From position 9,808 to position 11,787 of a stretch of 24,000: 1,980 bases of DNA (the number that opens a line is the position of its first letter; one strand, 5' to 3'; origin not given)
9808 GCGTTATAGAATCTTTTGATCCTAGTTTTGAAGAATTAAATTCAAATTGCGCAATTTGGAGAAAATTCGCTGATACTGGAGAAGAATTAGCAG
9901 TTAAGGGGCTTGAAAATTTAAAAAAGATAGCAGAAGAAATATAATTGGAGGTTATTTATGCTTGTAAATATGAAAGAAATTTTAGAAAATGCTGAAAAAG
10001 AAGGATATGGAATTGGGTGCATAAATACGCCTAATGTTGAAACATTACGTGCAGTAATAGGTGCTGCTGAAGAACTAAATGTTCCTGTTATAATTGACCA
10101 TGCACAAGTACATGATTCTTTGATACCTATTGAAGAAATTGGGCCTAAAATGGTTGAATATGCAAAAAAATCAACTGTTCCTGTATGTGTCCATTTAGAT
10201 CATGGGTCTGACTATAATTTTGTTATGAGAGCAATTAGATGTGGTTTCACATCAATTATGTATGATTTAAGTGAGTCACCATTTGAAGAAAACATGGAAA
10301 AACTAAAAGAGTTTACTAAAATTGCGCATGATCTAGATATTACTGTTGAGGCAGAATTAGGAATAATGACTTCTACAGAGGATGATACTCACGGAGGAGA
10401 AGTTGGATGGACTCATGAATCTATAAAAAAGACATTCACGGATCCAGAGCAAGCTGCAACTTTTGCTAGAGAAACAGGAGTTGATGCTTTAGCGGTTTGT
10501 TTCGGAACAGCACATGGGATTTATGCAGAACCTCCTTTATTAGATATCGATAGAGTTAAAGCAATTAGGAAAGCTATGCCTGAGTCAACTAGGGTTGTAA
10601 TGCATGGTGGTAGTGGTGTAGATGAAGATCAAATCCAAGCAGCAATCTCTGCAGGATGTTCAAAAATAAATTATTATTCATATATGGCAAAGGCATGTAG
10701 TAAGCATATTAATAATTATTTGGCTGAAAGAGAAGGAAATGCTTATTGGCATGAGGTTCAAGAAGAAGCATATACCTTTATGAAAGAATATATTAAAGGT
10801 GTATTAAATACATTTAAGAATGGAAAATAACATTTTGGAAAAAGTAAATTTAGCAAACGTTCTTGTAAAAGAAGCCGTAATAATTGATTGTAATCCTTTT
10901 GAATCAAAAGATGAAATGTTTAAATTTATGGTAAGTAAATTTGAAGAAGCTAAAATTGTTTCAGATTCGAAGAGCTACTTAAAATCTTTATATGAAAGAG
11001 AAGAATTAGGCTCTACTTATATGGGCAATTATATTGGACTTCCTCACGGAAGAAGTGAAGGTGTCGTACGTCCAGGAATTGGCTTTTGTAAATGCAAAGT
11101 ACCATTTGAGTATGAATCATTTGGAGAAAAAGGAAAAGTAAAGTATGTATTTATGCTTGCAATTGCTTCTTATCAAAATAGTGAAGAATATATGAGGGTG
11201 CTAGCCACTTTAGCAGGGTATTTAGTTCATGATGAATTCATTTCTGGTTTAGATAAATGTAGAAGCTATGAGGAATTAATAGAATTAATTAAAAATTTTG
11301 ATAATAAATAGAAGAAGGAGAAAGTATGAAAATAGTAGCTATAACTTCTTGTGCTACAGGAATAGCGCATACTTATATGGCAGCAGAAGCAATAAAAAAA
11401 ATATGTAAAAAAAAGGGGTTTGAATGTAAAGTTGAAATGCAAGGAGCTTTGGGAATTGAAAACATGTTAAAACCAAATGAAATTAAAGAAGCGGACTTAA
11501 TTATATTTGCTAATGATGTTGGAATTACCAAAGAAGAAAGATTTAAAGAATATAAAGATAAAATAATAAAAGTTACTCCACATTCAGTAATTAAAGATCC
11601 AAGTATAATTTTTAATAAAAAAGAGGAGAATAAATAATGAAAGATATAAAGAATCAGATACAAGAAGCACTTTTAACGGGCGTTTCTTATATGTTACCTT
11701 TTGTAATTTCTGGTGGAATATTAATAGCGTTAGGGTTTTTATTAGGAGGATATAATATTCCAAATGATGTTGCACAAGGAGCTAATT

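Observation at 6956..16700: PRD-regulated fructose-family PTS operon with a non-canonical enzyme set: candidate undescribed rare-sugar pathway in which DhaK/DhaL is the only kinase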

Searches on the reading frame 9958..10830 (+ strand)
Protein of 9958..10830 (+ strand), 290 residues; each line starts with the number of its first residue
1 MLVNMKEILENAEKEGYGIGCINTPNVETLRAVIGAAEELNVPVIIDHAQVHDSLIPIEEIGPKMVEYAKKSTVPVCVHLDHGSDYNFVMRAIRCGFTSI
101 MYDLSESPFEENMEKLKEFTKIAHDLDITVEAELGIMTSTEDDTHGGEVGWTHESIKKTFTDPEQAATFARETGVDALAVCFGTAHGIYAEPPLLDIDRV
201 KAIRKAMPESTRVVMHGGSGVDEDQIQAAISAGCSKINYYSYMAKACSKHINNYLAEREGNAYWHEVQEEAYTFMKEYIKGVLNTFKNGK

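Call 3: search_protein_families(library=pfam, proteins=[window:9958-10830:+])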
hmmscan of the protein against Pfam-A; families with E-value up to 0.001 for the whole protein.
window:9958-10830:+ (290 aa): 1 family
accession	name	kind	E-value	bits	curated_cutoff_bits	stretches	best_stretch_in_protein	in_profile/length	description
PF01116.26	F_bP_aldolase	-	8.7e-83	278.5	25.5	1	3-280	1-270/277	Fructose-bisphosphate aldolase class-II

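Call 4: search_protein_families(library=ncbifam, proteins=[window:9958-10830:+])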
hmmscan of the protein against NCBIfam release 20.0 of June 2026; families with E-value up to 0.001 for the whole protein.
window:9958-10830:+ (290 aa): 20 families
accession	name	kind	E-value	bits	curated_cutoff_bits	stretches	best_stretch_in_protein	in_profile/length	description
NF009497.0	PRK12857.1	equivalog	9e-69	231.8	423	1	1-286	2-278/284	class II fructose-1,6-bisphosphate aldolase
TIGR00167.1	cbbA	subfamily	1.1e-68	231.8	215.6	1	1-287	2-285/290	ketose-bisphosphate aldolase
TIGR01859.1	fruc_bis_ald_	equivalog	1.2e-67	228.6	343.05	1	2-280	1-270/282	class II fructose-1,6-bisphosphate aldolase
NF006626.0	PRK09195.1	subfamily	1.7e-66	224.3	384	1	1-285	2-277/284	tagatose-bisphosphate aldolase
NF005288.0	PRK06806.1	equivalog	2e-64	217.6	396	1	2-279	3-272/281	class II fructose-bisphosphate aldolase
NF009374.0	PRK12737.1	subfamily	7.5e-64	215.5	383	1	1-282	2-274/284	tagatose-bisphosphate aldolase subunit GatY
NF005284.0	PRK06801.1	equivalog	2.1e-62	211.1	406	1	2-263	3-254/286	ketose 1,6-bisphosphate aldolase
NF006042.0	PRK08185.1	subfamily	3.7e-61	207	405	1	1-286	1-278/287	hypothetical protein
TIGR01858.1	tag_bisphos_ald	equivalog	2.8e-60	203.8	443.55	1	3-284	2-274/282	tagatose bisphosphate family class II aldolase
NF005943.0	PRK07998.1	equivalog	3.5e-51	174.4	364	1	2-284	3-273/283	class II aldolase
NF006376.0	PRK08610.1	equivalog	4.3e-45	154.6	527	1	2-286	3-279/286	class II fructose-bisphosphate aldolase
NF005823.0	PRK07709.1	equivalog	2.2e-43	149.1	545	1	2-256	3-249/285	class II fructose-bisphosphate aldolase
NF005590.0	PRK07315.1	equivalog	1.6e-42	145.8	443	1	2-262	3-254/293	class II fructose-bisphosphate aldolase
NF009375.0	PRK12738.1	equivalog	1.7e-42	145.6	542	1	3-280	4-272/286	tagatose-bisphosphate aldolase subunit KbaY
NF005481.0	PRK07084.1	equivalog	7.1e-42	143.7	511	1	2-231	12-241/324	class II fructose-bisphosphate aldolase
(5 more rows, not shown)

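Call 26: search_solved_structures(query=window:9958-10830:+, max_evalue=1e-20)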
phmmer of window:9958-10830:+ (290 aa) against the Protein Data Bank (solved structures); distinct sequences matched with E-value up to 1e-20: 19.
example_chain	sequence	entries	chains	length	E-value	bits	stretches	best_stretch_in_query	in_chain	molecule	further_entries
8q58_A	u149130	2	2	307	3.2e-46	161.2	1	3-250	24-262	Ketose-bisphosphate aldolase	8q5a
8q57_A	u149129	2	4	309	6.3e-43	150.4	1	6-257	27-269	Tagatose-1,6-bisphosphate aldolase kbaY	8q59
1rv8_A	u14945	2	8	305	2.4e-42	148.5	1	1-228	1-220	fructose-1,6-bisphosphate aldolase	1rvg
2fjk_A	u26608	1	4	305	6e-42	147.2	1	1-233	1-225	Fructose-bisphosphate aldolase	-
4to8_A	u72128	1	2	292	1.3e-40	142.8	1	2-286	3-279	Fructose-1,6-bisphosphate aldolase, class II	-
7ncc_A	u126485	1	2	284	1.7e-40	142.4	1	2-286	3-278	Putative class II fructose-1,6-bisphosphate aldolase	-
7nc7_A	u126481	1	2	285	1.9e-40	142.2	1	2-281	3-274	Fructose-bisphosphate aldolase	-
6ofu_A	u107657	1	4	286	4.4e-40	141.1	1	10-248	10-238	YdjI aldolase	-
1gvf_A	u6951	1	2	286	6.5e-40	140.5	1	2-284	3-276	TAGATOSE-BISPHOSPHATE ALDOLASE AGAY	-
3q94_A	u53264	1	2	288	1.9e-37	132.4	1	2-241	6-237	Fructose-bisphosphate aldolase, class II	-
3c4u_A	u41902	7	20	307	2.2e-35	125.6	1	1-233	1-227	Fructose-bisphosphate aldolase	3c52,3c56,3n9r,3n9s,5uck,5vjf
5ucs_A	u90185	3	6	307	3.5e-35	125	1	1-233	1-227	Fructose-bisphosphate aldolase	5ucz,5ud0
5ucn_A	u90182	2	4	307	1.4e-34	123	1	1-233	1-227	Fructose-bisphosphate aldolase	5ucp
5ud1_A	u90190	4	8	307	2.8e-34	122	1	1-233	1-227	Fructose-bisphosphate aldolase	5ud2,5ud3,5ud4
2isv_A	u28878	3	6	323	1e-33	120.1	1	3-225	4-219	Putative fructose-1,6-bisphosphate aldolase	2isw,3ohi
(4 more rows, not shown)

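Call 41: search_solved_structures(query=window:9958-10830:+, max_evalue=1e-38, show_alignments=5)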
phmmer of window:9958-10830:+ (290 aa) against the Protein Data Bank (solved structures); distinct sequences matched with E-value up to 1e-38: 9.
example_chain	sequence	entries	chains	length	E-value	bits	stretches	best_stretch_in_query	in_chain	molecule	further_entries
8q58_A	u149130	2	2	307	3.2e-46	161.2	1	3-250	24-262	Ketose-bisphosphate aldolase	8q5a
8q57_A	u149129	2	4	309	6.3e-43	150.4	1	6-257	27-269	Tagatose-1,6-bisphosphate aldolase kbaY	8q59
1rv8_A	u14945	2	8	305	2.4e-42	148.5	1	1-228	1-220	fructose-1,6-bisphosphate aldolase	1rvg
2fjk_A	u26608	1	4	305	6e-42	147.2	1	1-233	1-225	Fructose-bisphosphate aldolase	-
4to8_A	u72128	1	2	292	1.3e-40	142.8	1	2-286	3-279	Fructose-1,6-bisphosphate aldolase, class II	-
7ncc_A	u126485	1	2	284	1.7e-40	142.4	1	2-286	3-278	Putative class II fructose-1,6-bisphosphate aldolase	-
7nc7_A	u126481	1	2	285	1.9e-40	142.2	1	2-281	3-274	Fructose-bisphosphate aldolase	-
6ofu_A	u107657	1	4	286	4.4e-40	141.1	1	10-248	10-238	YdjI aldolase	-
1gvf_A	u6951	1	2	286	6.5e-40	140.5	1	2-284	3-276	TAGATOSE-BISPHOSPHATE ALDOLASE AGAY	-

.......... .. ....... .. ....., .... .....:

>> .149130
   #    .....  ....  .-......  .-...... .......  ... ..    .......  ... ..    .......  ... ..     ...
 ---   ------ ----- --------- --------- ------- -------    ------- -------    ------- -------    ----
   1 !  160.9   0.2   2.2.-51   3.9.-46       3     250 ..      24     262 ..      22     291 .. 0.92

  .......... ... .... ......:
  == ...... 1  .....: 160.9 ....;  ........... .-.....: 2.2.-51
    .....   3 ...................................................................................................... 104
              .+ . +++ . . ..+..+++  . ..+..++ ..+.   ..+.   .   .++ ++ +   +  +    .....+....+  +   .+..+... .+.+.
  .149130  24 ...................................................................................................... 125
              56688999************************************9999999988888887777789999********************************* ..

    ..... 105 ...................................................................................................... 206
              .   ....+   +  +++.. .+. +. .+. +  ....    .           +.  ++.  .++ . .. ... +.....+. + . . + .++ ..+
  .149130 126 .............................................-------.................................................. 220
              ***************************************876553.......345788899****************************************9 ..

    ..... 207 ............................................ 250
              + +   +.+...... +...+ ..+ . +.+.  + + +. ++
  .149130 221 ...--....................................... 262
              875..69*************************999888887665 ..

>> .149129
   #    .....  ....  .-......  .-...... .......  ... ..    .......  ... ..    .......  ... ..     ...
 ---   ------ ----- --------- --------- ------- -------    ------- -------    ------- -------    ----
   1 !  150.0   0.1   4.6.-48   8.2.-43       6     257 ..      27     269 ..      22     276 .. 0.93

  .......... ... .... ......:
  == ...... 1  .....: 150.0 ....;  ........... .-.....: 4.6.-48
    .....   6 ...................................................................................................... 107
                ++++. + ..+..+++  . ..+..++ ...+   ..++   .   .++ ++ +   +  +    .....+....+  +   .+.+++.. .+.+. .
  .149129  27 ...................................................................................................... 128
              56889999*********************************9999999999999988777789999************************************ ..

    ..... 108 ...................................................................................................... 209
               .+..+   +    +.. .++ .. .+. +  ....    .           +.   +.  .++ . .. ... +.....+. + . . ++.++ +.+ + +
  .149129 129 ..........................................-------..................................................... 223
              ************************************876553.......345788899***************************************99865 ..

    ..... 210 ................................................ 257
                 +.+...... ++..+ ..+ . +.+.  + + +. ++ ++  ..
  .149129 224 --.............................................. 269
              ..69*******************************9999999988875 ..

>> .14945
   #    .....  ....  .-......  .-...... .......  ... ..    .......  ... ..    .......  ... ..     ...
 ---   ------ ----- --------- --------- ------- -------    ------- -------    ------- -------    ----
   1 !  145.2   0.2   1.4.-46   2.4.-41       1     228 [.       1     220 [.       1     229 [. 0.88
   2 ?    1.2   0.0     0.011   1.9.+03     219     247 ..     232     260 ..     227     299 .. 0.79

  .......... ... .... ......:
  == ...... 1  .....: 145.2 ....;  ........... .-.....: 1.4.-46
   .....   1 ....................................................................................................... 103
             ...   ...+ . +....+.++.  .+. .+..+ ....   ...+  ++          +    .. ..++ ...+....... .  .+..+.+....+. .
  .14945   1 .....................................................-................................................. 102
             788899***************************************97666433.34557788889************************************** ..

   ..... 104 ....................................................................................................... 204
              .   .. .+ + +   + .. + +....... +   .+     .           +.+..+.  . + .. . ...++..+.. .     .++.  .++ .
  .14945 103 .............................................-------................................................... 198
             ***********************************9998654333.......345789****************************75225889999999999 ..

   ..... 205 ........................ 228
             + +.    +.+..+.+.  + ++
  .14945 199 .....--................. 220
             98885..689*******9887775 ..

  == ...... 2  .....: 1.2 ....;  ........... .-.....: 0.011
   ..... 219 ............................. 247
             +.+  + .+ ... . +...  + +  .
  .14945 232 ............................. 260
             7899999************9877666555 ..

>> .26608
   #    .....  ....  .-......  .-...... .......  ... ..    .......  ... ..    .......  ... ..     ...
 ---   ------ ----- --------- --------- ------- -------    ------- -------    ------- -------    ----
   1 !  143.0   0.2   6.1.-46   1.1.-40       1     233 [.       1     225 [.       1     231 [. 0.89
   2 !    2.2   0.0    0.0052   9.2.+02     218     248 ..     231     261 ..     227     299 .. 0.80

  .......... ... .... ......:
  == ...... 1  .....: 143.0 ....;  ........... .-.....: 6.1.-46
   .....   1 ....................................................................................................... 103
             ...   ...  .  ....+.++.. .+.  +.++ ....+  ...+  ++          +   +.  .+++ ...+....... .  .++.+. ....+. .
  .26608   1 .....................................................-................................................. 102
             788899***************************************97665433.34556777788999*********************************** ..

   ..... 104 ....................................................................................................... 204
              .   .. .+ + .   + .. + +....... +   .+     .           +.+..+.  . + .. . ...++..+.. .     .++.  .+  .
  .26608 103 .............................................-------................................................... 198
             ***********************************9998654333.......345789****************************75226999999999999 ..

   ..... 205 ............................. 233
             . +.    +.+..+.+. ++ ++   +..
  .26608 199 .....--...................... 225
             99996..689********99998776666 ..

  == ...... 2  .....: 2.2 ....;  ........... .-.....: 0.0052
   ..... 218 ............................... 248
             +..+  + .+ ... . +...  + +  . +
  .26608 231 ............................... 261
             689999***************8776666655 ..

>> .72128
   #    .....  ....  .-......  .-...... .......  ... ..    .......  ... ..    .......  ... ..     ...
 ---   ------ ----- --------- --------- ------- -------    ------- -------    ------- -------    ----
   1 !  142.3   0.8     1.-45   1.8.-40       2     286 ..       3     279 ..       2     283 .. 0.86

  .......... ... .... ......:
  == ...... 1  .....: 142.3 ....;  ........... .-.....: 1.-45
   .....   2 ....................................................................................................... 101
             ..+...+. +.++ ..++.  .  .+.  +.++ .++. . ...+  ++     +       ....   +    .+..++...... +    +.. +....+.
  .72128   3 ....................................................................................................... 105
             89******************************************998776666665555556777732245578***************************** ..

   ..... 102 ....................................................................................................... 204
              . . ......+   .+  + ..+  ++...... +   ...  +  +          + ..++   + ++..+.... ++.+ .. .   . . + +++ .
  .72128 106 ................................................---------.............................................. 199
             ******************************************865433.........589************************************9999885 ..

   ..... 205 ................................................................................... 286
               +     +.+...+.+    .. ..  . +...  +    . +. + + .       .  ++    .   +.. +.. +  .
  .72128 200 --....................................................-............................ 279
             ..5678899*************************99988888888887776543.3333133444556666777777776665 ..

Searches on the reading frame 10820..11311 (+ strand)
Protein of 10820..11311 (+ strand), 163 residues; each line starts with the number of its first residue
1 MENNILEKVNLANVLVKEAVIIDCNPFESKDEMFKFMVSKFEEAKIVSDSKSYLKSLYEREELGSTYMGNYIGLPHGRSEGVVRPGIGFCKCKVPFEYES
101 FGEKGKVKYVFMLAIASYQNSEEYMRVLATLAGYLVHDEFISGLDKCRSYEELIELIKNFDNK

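Call 3: search_protein_families(library=pfam, proteins=[window:10820-11311:+])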
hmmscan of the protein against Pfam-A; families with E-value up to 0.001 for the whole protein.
window:10820-11311:+ (163 aa): 1 family
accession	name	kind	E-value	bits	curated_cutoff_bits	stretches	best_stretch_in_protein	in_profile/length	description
PF00359.27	PTS_EIIA_2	-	7.2e-33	114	27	1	16-159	4-143/144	Phosphoenolpyruvate-dependent sugar phosphotransferase system, EIIA 2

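Call 4: search_protein_families(library=ncbifam, proteins=[window:10820-11311:+])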
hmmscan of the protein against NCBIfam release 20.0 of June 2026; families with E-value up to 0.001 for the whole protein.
window:10820-11311:+ (163 aa): 8 families
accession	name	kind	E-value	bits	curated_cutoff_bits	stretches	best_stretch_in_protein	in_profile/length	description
TIGR00848.1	fruA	subfamily_domain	6.2e-26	90.8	103.5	1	17-144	4-129/129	fructose PTS transporter subunit IIA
NF007293.0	PRK09765.1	equivalog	2.4e-20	72.6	763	1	10-158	3-150/639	PTS 2-O-a-mannosyl-D-glycerate transporter subunit IIABC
NF007389.0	PRK09913.1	equivalog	6.6e-16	58.6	151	1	29-158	17-143/148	PTS fructose transporter subunit IIA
TIGR01419.1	nitro_reg_IIA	equivalog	7.9e-15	55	138.7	1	11-159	2-145/145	PTS IIA-like nitrogen regulatory protein PtsN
NF011663.0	PRK15083.1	subfamily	1.1e-11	43.5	589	1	16-159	498-636/639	PTS mannitol transporter subunit IICBA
NF008319.0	PRK11109.1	equivalog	1.7e-08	34.2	302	1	26-158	14-140/376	fused PTS fructose transporter subunit IIA/HPr protein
NF008145.0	PRK10896.1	equivalog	2.4e-08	33.9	221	1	8-160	7-156/161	PTS IIA-like nitrogen regulatory protein PtsN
NF010351.0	PRK13779.1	equivalog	2.2e-05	23.5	766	1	27-150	15-132/503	bifunctional PTS system fructose-specific transporter subunit IIA/HPr protein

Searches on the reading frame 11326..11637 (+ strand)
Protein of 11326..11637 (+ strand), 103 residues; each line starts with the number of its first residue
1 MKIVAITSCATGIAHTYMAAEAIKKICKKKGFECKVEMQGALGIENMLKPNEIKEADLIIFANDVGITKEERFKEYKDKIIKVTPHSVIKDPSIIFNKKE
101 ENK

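Call 3: search_protein_families(library=pfam, proteins=[window:11326-11637:+])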
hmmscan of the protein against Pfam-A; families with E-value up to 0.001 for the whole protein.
window:11326-11637:+ (103 aa): 1 family
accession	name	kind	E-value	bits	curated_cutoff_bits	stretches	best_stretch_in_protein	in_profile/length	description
PF02302.22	PTS_IIB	-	2.7e-19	70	23.6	1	5-93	2-85/90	PTS system, Lactose/Cellobiose specific IIB subunit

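Call 4: search_protein_families(library=ncbifam, proteins=[window:11326-11637:+])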
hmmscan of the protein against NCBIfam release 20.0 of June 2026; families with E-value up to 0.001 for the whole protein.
window:11326-11637:+ (103 aa): 6 families
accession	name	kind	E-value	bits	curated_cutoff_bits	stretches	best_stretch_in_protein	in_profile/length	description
NF007783.0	PRK10474.1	equivalog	8e-31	106.5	135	1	1-100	2-99/106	PTS fructose-like transporter subunit IIB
TIGR00829.1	FRU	subfamily_domain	1.6e-27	95.6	76.85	1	4-89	1-84/85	fructose PTS transporter subunit IIB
NF007747.0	PRK10427.1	equivalog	7.4e-26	90.5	153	1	2-95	4-95/114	PTS fructose-like transporter subunit IIB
NF008493.0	PRK11404.1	equivalog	2e-22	79.4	806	1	1-102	5-106/483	PTS fructose-like transporter subunit IIBC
NF007293.0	PRK09765.1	equivalog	3.6e-22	78.6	763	1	3-83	167-247/639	PTS 2-O-a-mannosyl-D-glycerate transporter subunit IIABC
NF007984.0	PRK10712.1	equivalog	1.4e-20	73.3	793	1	2-68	105-171/563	PTS fructose transporter subunit IIBC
